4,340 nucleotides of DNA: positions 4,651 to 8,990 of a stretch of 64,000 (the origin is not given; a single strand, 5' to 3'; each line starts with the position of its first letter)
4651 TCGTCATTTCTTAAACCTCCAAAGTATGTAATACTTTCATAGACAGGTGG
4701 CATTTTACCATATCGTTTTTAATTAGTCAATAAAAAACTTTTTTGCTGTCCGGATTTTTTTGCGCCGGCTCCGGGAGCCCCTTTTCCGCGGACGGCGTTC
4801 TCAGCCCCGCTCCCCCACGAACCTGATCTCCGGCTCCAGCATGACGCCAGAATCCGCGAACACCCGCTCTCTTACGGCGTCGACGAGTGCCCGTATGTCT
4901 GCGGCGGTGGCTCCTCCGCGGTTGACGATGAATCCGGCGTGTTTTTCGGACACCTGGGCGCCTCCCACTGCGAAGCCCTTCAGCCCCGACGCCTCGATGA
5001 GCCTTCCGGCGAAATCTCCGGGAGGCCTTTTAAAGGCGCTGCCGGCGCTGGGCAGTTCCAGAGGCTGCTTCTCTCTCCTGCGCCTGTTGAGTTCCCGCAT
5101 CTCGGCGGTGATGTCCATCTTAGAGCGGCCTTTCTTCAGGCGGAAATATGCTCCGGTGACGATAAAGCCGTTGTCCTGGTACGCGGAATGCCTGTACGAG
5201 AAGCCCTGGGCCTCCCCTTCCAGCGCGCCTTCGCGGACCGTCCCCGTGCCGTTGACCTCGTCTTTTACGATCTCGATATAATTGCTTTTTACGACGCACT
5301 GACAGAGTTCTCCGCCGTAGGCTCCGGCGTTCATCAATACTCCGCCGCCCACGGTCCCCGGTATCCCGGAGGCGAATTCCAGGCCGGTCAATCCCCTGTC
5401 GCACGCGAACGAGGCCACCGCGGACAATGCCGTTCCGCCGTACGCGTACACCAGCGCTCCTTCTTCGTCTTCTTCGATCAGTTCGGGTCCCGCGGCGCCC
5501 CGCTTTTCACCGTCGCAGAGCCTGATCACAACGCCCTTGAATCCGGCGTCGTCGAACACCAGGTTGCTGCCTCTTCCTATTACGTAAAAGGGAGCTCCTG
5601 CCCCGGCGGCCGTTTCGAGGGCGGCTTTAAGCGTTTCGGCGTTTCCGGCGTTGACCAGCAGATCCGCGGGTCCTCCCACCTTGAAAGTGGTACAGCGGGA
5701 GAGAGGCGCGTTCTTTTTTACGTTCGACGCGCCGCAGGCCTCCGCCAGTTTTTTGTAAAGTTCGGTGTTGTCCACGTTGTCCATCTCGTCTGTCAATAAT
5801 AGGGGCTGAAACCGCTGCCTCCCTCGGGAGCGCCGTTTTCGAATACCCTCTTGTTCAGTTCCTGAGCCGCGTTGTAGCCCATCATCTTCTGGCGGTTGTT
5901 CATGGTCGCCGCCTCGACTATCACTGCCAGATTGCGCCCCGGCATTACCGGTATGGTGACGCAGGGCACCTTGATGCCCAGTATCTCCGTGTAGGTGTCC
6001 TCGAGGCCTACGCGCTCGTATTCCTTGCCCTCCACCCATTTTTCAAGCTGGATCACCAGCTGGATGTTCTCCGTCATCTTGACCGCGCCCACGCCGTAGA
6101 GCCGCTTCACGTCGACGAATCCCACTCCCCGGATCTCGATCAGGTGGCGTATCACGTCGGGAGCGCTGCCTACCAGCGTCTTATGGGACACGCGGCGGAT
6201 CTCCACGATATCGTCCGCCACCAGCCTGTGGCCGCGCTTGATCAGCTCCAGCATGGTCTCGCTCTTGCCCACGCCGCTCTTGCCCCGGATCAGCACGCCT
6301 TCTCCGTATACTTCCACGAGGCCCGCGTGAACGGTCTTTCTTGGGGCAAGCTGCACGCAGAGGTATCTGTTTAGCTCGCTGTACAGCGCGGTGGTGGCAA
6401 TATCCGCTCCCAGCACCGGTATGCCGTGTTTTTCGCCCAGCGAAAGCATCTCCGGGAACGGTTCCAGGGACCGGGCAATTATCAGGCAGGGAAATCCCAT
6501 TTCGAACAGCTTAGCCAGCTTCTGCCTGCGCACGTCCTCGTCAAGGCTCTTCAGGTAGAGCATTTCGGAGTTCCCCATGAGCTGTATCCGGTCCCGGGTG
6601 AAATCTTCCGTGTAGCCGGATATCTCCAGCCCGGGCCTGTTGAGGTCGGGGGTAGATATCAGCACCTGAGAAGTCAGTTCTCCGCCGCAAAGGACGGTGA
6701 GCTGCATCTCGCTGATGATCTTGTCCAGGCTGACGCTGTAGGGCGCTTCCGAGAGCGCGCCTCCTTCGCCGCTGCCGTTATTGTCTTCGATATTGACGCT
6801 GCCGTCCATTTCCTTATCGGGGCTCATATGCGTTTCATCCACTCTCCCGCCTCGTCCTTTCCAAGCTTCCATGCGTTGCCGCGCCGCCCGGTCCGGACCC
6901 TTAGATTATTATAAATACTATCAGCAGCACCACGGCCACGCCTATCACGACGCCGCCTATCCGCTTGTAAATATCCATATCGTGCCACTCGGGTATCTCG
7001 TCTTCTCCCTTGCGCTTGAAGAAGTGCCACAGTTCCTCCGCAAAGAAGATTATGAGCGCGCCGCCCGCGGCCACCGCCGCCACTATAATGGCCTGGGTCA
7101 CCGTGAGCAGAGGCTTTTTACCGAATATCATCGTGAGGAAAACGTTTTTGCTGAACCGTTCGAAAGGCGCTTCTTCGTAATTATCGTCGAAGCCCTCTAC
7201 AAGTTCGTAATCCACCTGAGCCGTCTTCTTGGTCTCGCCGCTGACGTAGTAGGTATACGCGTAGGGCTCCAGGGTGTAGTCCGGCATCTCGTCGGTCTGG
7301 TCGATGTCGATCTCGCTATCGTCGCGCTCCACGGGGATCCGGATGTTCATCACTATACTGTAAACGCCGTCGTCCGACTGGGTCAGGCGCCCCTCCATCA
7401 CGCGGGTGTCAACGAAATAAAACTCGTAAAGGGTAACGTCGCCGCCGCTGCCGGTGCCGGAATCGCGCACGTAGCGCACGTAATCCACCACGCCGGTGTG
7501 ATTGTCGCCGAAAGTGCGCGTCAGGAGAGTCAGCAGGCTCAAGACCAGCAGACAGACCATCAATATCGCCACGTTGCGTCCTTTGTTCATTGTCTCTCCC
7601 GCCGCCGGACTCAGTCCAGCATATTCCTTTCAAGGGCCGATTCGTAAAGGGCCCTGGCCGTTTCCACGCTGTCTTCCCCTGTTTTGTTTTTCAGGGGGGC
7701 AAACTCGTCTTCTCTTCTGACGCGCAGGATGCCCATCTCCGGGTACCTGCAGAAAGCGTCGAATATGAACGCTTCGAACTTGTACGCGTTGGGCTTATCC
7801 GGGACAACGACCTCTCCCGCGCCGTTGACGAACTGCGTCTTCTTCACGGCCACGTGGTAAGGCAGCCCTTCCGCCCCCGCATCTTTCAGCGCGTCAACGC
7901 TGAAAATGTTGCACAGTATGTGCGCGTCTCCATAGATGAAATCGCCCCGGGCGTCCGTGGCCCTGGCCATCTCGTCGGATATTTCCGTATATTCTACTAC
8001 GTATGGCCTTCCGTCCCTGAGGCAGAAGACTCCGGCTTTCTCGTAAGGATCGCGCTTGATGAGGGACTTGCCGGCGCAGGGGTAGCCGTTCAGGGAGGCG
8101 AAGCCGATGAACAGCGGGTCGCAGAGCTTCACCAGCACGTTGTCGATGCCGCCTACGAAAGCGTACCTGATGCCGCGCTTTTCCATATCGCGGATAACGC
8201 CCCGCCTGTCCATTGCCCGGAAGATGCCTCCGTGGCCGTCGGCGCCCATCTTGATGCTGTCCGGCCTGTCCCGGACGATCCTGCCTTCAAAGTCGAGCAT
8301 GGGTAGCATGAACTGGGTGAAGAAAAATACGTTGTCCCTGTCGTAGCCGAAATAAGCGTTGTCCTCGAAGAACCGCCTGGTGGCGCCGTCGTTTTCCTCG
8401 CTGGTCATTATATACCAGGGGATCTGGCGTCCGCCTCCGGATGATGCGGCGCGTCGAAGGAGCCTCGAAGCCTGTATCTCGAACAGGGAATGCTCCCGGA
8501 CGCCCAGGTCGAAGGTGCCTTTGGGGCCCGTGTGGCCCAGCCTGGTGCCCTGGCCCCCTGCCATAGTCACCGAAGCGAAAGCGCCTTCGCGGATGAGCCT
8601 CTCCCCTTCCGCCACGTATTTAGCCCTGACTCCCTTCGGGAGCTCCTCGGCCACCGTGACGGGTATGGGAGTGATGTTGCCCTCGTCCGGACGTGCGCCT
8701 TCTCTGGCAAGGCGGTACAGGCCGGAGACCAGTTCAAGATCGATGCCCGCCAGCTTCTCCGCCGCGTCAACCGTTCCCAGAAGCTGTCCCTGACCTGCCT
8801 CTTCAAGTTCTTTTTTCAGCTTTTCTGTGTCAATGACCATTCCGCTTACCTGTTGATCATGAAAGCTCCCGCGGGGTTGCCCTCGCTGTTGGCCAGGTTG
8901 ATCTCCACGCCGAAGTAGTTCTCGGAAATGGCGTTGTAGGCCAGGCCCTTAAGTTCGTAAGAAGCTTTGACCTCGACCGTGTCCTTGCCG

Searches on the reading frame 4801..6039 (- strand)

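Call 68: search_protein_families(library=pfam, proteins=[window:4801-6039:-], max_evalue=0.00001)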
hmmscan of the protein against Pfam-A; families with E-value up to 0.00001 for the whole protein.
window:4801-6039:- (412 aa): 2 families
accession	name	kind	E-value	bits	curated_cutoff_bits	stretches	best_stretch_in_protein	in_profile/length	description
PF02873.21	MurB_C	-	1.5e-37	128.2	27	1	310-408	2-99/99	UDP-N-acetylenolpyruvoylglucosamine reductase, C-terminal domain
PF01565.28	FAD_binding_4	-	8.9e-17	61.5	26.4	1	126-247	2-121/139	FAD binding domain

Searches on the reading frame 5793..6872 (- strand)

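Call 68: search_protein_families(library=pfam, proteins=[window:5793-6872:-], max_evalue=0.00001)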
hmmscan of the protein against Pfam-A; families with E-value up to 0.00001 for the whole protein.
window:5793-6872:- (359 aa): 2 families
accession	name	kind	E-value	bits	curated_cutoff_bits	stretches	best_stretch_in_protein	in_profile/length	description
PF07475.17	Hpr_kinase_C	-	1.1e-69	233.8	33.3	1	174-342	2-170/171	HPr Serine kinase C-terminal domain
PF02603.21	Hpr_kinase_N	-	5.9e-37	126.9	24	1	47-171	1-125/125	HPr Serine kinase N terminus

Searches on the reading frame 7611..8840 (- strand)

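Call 68: search_protein_families(library=pfam, proteins=[window:7611-8840:-], max_evalue=0.00001)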
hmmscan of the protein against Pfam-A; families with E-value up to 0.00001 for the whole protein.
window:7611-8840:- (409 aa): 1 family
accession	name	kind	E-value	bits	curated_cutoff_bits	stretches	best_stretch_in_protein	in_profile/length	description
PF01704.24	UDPGP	-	1.8e-32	113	22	1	89-386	55-338/413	UTP--glucose-1-phosphate uridylyltransferase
